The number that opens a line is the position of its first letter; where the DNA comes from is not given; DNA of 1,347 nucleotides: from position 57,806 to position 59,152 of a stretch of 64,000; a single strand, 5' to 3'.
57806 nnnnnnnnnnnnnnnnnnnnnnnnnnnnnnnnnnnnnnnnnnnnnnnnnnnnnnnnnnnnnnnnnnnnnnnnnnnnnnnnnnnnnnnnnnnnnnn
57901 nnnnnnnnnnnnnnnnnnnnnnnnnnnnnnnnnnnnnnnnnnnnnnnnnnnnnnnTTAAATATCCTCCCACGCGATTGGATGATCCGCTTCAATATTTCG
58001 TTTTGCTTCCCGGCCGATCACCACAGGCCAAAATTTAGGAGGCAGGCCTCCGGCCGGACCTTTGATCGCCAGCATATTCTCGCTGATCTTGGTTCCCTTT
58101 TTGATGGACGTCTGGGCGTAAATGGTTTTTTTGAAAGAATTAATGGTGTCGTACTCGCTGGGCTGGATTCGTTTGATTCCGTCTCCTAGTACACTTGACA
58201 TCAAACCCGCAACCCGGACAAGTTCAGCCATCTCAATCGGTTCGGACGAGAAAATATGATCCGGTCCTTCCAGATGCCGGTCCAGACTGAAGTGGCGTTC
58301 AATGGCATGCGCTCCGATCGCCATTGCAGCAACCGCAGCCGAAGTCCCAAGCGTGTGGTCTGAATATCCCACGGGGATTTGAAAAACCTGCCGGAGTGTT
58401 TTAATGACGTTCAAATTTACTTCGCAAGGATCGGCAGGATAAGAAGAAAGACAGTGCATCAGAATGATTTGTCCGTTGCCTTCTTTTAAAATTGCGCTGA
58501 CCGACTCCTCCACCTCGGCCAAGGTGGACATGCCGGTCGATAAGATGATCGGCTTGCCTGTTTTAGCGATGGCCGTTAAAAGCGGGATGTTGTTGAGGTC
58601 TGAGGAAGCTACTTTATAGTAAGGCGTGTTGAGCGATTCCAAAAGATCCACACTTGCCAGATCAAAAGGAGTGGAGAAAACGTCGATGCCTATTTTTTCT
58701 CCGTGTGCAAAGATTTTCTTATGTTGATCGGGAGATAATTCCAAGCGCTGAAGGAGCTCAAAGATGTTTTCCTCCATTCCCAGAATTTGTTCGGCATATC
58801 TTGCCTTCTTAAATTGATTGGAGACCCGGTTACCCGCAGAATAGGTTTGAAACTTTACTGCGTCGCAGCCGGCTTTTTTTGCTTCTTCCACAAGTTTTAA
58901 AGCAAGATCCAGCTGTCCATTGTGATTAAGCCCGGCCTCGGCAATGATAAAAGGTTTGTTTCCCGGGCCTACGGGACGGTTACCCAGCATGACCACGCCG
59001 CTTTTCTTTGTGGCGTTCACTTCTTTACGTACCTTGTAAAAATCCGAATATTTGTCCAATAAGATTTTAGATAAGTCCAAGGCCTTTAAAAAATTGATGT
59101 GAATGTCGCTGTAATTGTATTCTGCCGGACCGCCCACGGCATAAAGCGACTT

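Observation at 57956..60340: Unusual fusion of a UGM-like FAD-binding domain with a NeuB-type nonulosonic acid synthase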

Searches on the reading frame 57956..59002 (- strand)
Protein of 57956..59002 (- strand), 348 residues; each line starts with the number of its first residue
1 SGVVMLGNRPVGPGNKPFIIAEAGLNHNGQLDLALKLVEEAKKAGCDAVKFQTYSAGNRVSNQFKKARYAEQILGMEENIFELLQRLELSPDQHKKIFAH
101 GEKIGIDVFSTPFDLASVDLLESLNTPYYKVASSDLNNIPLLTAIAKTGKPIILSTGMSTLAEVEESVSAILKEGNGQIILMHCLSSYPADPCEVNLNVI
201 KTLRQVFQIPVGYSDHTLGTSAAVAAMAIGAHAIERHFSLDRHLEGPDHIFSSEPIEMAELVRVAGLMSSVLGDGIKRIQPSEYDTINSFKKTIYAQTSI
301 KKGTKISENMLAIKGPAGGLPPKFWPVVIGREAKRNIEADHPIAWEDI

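Call 9: search_solved_structures(query=window:57959-59002:-, max_evalue=0.001, show_alignments=2)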
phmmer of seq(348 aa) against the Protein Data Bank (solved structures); distinct sequences matched with E-value up to 0.001: 11.
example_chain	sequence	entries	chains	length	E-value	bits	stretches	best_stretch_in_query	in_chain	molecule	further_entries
1vli_A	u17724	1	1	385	4.1e-57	197.5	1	5-348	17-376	Spore coat polysaccharide biosynthesis protein spsE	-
8h2c_A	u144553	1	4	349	1.2e-55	192.6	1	14-338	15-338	Pseudaminic acid synthase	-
6ncs_A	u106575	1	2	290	1.8e-54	188.8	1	4-288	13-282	N-acetylneuraminic acid (Sialic acid) synthetase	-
4ipi_A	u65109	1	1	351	6.2e-50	173.9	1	5-339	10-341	Polysialic acid capsule biosynthesis protein SiaC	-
4ipj_A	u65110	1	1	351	1.1e-49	173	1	5-339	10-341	Polysialic acid capsule biosynthesis protein SiaC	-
1xuu_A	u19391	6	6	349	1.1e-49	173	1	5-339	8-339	polysialic acid capsule biosynthesis protein SiaC | N-acetylneuraminate synthase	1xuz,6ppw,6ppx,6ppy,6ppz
2wqp_A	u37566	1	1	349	2.8e-48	168.4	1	5-339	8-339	POLYSIALIC ACID CAPSULE BIOSYNTHESIS PROTEIN SIAC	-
3g8r_A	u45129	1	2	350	5.9e-30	108.2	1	15-347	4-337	Probable spore coat polysaccharide biosynthesis protein E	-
1vs1_A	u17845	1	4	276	3.2e-07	33.4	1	99-231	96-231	3-deoxy-7-phosphoheptulonate synthase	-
5j6f_A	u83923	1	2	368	2.7e-05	27.1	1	128-235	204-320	3-deoxy-D-arabino-heptulosonate 7-phosphate synthase, chorismate mutase-isozyme 3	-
3nvt_A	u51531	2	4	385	0.00014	24.8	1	126-236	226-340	3-deoxy-D-arabino-heptulosonate 7-phosphate synthase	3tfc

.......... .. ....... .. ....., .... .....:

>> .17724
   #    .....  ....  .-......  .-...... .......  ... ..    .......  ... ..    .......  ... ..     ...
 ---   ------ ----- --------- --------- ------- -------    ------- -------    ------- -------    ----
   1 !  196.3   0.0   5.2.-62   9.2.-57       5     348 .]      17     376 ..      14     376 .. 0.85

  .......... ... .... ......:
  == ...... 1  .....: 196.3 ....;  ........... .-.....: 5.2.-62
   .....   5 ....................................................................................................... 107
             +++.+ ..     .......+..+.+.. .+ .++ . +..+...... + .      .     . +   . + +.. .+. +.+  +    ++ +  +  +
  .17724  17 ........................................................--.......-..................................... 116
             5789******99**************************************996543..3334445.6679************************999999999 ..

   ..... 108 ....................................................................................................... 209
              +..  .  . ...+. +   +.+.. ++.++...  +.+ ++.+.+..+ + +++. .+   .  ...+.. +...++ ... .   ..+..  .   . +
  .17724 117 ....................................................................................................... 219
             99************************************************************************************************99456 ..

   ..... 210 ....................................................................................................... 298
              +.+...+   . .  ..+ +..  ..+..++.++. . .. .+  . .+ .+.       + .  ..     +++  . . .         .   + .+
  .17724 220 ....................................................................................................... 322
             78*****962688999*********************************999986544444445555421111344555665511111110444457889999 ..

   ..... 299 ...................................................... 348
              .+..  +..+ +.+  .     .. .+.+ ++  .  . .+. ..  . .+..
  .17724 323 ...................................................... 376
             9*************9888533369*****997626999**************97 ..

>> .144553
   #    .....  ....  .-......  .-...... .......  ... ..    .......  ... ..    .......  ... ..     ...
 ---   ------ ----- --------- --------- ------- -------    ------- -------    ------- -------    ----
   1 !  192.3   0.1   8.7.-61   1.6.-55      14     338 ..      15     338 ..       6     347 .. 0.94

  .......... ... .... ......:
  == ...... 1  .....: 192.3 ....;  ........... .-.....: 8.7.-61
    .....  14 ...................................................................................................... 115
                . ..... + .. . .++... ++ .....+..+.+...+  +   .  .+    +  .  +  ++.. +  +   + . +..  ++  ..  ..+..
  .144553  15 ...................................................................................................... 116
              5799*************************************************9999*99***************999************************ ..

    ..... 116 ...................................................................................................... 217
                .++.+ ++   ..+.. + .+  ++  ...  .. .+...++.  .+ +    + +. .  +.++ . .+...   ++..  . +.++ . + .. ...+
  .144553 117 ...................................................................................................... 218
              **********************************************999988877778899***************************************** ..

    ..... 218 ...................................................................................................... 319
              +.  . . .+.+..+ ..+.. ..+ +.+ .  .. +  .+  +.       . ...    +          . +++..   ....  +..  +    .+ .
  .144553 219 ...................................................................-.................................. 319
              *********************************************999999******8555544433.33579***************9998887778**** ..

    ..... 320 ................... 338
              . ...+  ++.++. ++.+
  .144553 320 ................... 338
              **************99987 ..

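Call 65: search_solved_structures(query=window:57956-59002:-, max_evalue=1e-40, show_alignments=5)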
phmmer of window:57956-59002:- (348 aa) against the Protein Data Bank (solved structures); distinct sequences matched with E-value up to 1e-40: 7.
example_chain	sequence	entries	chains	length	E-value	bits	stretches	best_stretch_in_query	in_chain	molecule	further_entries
1vli_A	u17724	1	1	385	4.1e-57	197.5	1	5-348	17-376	Spore coat polysaccharide biosynthesis protein spsE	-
8h2c_A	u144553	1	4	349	1.2e-55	192.6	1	14-338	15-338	Pseudaminic acid synthase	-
6ncs_A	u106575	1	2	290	1.8e-54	188.8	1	4-288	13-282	N-acetylneuraminic acid (Sialic acid) synthetase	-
4ipi_A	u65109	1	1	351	6.2e-50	173.9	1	5-339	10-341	Polysialic acid capsule biosynthesis protein SiaC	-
4ipj_A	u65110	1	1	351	1.1e-49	173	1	5-339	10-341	Polysialic acid capsule biosynthesis protein SiaC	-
1xuu_A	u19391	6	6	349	1.1e-49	173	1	5-339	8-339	polysialic acid capsule biosynthesis protein SiaC | N-acetylneuraminate synthase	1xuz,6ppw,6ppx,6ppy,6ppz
2wqp_A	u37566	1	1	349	2.8e-48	168.4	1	5-339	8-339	POLYSIALIC ACID CAPSULE BIOSYNTHESIS PROTEIN SIAC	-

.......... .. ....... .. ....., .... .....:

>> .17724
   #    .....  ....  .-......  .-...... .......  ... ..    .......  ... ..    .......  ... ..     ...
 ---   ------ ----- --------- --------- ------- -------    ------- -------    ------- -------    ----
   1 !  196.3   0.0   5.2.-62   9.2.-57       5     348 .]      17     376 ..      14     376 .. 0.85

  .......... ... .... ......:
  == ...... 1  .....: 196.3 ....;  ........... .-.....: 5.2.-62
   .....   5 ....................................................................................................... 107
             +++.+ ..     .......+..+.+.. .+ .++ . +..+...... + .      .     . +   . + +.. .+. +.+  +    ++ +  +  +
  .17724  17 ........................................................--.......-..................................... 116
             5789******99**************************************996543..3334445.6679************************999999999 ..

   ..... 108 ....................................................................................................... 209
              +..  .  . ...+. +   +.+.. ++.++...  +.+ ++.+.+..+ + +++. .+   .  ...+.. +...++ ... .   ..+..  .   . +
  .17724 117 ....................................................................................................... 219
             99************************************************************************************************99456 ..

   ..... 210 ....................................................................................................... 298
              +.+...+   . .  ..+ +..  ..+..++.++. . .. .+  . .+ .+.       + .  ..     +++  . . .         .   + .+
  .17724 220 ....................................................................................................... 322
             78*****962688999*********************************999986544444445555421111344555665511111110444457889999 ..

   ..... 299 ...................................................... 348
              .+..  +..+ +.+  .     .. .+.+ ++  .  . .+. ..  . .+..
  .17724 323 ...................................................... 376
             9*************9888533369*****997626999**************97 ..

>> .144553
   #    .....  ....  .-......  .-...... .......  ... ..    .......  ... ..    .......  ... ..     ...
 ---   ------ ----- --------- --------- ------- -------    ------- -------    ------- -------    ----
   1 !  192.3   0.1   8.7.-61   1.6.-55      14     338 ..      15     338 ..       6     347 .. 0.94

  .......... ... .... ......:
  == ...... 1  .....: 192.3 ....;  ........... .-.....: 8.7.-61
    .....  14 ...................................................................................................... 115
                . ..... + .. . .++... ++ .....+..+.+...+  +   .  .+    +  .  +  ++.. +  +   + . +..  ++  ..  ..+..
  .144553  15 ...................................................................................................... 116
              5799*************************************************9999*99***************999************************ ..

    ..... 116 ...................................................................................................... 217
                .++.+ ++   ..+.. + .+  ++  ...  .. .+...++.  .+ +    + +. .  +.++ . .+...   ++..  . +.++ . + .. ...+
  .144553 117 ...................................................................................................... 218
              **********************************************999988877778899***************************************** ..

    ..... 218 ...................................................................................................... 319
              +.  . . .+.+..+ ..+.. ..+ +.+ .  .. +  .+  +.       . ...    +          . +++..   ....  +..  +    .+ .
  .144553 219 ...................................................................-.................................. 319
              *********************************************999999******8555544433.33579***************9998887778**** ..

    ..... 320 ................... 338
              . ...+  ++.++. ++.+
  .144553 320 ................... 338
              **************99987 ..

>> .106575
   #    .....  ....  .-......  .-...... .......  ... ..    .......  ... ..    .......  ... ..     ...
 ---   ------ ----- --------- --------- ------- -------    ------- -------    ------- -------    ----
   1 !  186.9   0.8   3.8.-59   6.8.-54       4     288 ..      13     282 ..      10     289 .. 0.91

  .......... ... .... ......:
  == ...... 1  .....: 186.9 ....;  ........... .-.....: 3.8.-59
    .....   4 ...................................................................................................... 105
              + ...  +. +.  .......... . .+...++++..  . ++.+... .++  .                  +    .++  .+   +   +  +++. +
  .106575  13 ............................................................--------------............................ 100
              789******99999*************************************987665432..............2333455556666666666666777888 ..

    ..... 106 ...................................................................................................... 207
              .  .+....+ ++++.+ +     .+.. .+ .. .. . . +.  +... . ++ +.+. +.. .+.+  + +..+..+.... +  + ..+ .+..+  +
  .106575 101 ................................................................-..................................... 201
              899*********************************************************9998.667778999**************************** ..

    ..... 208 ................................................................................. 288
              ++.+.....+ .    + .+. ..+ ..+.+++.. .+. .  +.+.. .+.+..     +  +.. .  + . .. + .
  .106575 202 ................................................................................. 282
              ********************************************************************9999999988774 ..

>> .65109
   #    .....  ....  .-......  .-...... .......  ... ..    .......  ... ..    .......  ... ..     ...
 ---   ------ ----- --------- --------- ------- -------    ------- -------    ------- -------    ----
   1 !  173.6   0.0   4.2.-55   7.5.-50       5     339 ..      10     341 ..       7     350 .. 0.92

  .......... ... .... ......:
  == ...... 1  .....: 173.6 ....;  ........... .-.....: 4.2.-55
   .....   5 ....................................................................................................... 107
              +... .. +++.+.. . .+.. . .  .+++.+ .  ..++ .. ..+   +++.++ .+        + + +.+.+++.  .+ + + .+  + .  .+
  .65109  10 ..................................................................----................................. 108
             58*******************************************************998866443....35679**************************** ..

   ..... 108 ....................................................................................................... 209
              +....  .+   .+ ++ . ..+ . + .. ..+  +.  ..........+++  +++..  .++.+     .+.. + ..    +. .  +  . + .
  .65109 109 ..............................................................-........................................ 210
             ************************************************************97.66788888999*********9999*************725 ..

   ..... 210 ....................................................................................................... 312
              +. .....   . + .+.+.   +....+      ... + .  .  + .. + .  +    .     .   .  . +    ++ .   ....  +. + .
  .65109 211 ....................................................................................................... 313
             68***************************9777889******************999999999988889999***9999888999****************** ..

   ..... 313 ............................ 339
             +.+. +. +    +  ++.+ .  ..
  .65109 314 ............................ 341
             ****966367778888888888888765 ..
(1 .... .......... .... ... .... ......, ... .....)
